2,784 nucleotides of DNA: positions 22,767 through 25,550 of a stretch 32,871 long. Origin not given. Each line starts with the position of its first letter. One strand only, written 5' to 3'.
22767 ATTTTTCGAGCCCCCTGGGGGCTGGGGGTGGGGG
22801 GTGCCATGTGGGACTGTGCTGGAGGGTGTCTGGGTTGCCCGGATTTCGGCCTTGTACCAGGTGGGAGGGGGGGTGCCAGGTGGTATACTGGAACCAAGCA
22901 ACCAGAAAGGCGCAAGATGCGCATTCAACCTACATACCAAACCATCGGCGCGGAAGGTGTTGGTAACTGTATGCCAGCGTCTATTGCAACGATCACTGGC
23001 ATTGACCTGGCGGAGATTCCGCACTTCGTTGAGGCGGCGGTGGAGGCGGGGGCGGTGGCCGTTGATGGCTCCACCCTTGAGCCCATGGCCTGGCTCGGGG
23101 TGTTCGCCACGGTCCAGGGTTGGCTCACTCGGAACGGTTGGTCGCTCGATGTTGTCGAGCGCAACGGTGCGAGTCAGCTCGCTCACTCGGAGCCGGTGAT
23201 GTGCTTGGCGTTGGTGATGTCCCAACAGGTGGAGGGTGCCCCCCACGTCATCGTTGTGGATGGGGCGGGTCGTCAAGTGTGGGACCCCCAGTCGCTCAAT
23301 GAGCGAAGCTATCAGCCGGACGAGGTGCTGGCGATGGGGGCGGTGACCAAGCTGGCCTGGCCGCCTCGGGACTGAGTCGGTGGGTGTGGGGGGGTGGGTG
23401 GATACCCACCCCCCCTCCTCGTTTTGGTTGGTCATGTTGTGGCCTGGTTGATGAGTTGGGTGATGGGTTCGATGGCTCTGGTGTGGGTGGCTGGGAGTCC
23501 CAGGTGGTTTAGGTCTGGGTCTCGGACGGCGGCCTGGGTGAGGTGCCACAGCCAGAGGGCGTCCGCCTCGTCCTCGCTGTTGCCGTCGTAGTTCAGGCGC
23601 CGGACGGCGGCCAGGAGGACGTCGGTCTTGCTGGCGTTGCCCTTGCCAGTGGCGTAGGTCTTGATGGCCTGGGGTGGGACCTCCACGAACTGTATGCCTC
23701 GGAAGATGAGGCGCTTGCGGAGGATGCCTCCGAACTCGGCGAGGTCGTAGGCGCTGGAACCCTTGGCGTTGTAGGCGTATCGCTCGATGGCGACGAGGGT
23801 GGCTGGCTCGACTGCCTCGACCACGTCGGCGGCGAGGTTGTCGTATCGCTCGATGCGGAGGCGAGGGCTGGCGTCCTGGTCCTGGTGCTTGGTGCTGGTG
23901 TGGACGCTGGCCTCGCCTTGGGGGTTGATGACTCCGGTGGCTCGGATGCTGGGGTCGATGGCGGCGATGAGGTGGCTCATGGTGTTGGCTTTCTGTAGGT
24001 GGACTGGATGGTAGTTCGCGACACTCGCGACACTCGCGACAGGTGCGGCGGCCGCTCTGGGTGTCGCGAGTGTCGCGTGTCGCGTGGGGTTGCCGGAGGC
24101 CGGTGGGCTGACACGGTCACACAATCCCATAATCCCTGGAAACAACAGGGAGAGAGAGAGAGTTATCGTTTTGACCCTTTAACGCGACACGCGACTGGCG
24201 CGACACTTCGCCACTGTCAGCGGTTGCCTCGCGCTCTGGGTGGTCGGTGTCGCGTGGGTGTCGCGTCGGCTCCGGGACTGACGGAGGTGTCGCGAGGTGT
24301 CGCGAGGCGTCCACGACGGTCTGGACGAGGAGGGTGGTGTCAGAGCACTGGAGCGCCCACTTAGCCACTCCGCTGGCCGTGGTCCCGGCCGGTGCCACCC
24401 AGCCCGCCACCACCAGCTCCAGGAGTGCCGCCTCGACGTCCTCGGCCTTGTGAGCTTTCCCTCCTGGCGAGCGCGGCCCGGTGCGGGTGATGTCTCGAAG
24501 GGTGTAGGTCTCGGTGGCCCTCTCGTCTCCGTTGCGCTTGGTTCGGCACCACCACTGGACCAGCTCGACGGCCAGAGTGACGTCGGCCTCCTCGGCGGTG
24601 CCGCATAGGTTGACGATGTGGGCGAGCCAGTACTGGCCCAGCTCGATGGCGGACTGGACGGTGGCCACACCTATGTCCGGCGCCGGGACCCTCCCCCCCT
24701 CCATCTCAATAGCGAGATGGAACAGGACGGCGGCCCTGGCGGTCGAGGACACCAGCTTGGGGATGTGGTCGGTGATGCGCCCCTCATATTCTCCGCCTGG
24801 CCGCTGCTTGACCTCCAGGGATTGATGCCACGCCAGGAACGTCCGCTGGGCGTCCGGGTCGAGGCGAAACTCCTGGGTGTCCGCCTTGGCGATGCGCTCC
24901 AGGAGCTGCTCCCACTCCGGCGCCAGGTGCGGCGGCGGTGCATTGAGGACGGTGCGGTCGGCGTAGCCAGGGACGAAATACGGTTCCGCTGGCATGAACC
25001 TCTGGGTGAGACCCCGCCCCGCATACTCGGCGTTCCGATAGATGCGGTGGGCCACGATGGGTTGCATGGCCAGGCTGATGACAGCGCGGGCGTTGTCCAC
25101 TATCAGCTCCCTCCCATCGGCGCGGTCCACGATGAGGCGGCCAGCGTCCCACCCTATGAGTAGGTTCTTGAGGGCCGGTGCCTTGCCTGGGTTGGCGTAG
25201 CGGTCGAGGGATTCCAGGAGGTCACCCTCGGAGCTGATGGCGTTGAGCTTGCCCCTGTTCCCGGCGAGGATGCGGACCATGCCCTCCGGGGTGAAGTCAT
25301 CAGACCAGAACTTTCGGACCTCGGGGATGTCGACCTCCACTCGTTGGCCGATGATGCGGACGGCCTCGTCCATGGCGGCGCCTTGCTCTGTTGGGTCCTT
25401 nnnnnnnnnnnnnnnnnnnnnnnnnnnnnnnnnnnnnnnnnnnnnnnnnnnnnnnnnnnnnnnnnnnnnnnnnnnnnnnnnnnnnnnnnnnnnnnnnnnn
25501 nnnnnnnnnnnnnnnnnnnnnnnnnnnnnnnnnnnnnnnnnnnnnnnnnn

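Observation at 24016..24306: Iteron array around an AT-rich (AG)6 tract at the 3' end of the primase-helicase gene: candidate replication origin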

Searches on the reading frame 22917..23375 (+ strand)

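Call 19: search_protein_families(library=pfam, proteins=[window:22917-23375:+], max_evalue=0.05)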
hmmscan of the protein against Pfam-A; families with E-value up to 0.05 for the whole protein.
window:22917-23375:+ (152 aa): 0 families

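Call 20: search_protein_families(library=phrogs, proteins=[window:22917-23375:+], max_evalue=0.01)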
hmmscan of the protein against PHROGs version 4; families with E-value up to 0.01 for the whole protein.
window:22917-23375:+ (152 aa): 2 families
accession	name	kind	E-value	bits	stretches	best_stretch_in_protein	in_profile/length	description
phrog_5845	-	unknown function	8.8e-10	39.8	1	12-125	29-129/170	-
phrog_4049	-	unknown function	0.0011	19.9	0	64-126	44-106/145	-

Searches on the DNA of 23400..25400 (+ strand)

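Call 7: search_dna_similar(query=window:23400-25400:+, collection=phages, mode=near, max_rows=30)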
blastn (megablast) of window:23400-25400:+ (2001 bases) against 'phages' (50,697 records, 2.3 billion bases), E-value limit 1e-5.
No match.

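Call 83: search_rna_families(source=window, start=23700, end=24600, threshold=evalue, max_evalue=1)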
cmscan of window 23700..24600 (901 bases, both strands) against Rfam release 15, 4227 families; matches with E-value up to 1: 4.
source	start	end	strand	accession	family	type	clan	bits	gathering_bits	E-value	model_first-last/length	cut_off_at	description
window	24021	24080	+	RF03975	mir-5881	Gene; miRNA;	-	22.3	87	0.018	1-67/67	no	mir-5881 microRNA precursor family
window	24016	24086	-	RF04029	mir-8521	Gene; miRNA;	-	21.5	80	0.087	1-68/68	no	mir-8521 microRNA precursor family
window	24027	24076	+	RF04141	MIR8622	Gene; miRNA;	-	20.2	197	0.31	1-212/212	no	MIR8622 microRNA precursor family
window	24020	24081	-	RF03975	mir-5881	Gene; miRNA;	-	19.4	87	0.15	9-59/67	no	mir-5881 microRNA precursor family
